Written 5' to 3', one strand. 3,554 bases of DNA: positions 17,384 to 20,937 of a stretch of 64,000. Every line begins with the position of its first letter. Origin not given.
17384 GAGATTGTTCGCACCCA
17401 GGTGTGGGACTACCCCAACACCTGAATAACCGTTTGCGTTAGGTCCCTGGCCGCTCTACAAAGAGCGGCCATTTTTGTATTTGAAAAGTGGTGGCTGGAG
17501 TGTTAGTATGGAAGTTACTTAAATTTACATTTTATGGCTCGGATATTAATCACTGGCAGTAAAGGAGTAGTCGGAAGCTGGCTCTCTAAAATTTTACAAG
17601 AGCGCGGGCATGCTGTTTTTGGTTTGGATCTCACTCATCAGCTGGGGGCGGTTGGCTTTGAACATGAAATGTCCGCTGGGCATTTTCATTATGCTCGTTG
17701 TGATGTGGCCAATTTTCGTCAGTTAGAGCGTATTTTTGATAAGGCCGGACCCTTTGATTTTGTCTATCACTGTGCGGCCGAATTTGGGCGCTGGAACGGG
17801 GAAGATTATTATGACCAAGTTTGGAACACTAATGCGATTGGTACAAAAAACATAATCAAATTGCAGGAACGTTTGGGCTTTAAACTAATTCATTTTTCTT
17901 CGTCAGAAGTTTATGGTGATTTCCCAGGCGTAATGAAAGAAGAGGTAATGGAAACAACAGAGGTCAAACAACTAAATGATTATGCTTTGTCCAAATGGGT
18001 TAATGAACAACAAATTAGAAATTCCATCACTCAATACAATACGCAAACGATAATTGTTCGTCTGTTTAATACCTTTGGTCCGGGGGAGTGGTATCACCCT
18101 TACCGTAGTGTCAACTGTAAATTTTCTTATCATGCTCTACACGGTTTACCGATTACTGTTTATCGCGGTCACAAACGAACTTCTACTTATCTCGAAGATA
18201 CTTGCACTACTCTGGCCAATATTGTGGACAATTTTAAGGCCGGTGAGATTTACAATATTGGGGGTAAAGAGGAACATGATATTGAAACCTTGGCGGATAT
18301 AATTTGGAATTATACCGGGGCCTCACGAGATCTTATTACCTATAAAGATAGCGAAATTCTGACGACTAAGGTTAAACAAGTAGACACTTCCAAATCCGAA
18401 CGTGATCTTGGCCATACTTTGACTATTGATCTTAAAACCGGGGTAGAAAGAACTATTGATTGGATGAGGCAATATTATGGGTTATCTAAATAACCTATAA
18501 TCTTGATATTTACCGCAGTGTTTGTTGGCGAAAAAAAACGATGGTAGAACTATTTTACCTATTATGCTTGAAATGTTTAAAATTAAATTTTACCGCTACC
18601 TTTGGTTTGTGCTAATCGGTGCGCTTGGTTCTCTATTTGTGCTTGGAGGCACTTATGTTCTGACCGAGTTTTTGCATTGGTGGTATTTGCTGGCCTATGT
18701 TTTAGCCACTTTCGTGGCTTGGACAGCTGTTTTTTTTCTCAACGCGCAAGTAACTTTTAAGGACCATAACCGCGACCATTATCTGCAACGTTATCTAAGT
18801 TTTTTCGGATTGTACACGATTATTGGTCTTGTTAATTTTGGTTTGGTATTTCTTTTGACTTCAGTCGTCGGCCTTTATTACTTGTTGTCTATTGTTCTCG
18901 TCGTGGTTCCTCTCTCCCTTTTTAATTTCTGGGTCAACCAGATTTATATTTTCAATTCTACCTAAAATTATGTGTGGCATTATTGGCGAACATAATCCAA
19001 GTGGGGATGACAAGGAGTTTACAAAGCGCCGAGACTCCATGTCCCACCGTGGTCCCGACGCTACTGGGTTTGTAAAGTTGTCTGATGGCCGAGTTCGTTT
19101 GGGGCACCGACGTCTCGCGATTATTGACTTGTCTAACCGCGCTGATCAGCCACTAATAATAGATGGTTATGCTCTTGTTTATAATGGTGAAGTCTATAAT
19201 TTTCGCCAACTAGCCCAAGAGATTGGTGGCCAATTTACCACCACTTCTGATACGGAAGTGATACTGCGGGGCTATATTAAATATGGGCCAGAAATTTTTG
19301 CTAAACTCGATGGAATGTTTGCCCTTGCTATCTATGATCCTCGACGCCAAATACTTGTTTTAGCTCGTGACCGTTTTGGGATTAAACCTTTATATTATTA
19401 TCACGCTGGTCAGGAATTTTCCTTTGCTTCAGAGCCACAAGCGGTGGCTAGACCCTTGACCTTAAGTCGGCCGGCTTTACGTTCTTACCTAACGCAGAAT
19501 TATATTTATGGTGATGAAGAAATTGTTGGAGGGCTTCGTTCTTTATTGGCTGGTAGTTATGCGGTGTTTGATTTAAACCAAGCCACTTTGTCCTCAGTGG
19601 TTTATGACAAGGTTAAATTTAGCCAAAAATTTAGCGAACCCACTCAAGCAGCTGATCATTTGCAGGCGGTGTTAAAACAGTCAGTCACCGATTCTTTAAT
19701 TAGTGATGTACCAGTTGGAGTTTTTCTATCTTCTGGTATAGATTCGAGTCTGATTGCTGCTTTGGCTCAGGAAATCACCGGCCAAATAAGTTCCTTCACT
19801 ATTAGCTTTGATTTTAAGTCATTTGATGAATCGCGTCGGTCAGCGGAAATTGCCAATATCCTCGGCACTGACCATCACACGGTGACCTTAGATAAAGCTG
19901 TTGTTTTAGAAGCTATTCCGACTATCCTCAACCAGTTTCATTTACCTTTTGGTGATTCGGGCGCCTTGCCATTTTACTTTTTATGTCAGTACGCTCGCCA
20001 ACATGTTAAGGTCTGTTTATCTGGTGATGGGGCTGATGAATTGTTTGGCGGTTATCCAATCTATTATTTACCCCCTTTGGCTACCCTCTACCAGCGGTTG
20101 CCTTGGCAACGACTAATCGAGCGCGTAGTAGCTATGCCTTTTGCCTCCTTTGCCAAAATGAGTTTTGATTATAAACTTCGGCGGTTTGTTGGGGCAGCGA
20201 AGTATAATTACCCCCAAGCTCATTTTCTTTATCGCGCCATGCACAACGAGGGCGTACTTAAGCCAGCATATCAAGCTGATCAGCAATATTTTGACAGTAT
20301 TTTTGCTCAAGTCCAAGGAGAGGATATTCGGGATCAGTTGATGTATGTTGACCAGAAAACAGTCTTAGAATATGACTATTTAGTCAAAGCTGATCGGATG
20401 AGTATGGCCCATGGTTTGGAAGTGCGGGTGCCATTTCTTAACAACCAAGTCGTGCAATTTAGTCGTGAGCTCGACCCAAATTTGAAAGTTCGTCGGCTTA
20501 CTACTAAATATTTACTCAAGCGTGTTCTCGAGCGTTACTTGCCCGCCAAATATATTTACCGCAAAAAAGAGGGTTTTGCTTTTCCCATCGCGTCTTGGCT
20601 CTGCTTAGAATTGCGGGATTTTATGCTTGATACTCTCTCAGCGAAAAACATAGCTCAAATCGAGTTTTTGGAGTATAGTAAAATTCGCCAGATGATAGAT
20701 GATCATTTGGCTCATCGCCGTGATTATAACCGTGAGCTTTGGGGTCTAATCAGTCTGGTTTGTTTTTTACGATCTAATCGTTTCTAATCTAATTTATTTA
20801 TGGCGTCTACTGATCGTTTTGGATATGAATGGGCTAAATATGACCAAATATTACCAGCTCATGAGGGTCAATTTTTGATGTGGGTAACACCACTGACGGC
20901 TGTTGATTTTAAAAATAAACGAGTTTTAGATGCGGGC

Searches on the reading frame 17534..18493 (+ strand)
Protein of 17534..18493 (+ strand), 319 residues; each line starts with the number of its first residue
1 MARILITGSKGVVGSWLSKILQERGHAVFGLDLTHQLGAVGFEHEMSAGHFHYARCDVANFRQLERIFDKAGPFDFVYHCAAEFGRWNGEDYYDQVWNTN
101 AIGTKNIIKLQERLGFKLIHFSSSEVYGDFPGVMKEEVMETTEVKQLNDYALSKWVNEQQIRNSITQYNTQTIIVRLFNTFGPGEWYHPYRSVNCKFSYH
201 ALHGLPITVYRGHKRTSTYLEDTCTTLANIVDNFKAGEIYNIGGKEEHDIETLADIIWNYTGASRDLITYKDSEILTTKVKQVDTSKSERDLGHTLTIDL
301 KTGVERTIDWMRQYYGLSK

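Call 11: search_protein_families(library=pfam, proteins=[window:17534-18493:+], max_evalue=0.001)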
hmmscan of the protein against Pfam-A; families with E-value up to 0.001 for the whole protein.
window:17534-18493:+ (319 aa): 7 families
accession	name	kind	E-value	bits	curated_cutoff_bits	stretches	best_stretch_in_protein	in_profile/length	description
PF01370.27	Epimerase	-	2.1e-39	135.8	20.9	1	4-243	1-240/240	NAD dependent epimerase/dehydratase family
PF16363.11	GDP_Man_Dehyd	-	8.2e-29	101.5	27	1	5-306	1-331/332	GDP-mannose 4,6 dehydratase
PF04321.23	RmlD_sub_bind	-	5.8e-21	75.3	27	1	3-274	2-244/287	RmlD substrate binding domain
PF07993.18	NAD_binding_4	-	1.5e-11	44.4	20.1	1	74-181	89-208/258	Male sterility protein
PF01073.25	3Beta_HSD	-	7.3e-09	35.5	22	1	5-194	1-195/280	3-beta hydroxysteroid dehydrogenase/isomerase family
PF02719.21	Polysacc_synt_2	-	2.2e-05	24.3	20.2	1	4-118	1-122/293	Polysaccharide biosynthesis protein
PF00106.31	adh_short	-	0.0004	20.4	26.6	1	4-108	3-116/195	short chain dehydrogenase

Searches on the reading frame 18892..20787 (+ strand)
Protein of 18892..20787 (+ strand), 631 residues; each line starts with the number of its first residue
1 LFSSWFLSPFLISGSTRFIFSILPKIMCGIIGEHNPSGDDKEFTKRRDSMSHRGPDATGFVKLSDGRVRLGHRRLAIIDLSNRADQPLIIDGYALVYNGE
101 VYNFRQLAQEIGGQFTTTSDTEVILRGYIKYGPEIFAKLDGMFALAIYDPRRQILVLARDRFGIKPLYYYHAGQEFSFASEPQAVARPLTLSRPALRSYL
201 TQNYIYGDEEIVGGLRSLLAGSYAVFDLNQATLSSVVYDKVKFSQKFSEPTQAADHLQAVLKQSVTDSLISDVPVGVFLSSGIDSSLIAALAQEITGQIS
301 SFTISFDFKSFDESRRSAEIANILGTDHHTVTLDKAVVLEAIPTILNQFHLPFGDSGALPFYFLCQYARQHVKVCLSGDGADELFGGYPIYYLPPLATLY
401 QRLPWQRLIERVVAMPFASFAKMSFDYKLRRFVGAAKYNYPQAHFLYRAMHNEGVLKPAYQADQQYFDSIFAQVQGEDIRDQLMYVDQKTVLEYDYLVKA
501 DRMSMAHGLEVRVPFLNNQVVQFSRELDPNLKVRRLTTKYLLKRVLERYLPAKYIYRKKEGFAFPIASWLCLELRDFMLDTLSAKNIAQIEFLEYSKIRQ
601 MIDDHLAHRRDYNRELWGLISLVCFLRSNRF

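Call 11: search_protein_families(library=pfam, proteins=[window:18892-20787:+], max_evalue=0.001)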
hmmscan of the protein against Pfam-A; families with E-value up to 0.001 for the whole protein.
window:18892-20787:+ (631 aa): 5 families
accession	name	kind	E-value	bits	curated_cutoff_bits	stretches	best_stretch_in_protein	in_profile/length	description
PF00733.27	Asn_synthase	-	1.3e-92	311.6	21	1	257-622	2-349/354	Asparagine synthase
PF13537.11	GATase_7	-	1.9e-37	128.5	25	1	72-185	1-121/123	Glutamine amidotransferase domain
PF13522.11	GATase_6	-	3.4e-35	121.3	27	1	55-181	1-130/130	Glutamine amidotransferase domain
PF24167.1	DUF7411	-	4e-06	27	28.7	1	275-348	3-73/194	Family of unknown function (DUF7411)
PF02540.23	NAD_synthase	-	0.00016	21.3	21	1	256-337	4-85/242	NAD synthase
